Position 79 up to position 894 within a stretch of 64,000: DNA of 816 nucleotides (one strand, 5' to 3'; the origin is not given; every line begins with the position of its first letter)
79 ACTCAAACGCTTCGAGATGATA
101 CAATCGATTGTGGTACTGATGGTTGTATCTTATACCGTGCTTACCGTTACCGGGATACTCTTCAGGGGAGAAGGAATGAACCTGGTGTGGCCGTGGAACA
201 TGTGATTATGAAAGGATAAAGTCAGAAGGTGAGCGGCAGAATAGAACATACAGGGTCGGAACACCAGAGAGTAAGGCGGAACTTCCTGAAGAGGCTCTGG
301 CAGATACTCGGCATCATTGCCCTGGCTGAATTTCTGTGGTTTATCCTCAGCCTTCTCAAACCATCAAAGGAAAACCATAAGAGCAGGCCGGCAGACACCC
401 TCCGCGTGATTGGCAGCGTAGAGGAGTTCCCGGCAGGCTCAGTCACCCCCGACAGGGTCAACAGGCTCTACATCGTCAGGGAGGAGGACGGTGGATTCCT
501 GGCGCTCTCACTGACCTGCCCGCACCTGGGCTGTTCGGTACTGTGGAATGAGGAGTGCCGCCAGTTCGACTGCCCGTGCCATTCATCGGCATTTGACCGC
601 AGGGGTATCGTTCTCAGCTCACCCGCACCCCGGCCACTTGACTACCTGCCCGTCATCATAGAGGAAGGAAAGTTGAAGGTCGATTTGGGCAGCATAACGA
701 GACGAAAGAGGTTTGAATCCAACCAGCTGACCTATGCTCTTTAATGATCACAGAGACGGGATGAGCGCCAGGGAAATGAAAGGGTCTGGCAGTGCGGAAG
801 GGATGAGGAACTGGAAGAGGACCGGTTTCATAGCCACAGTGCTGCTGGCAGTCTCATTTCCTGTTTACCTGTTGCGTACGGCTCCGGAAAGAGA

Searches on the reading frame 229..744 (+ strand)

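Call 62: search_protein_families(library=pfam, proteins=[window:229-744:+], max_evalue=0.00001)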
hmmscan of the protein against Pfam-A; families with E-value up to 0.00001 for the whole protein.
window:229-744:+ (171 aa): 1 family
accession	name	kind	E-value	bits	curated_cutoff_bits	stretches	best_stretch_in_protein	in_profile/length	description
PF00355.32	Rieske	-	2.8e-12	46.8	20.3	1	62-138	6-85/88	Rieske [2Fe-2S] domain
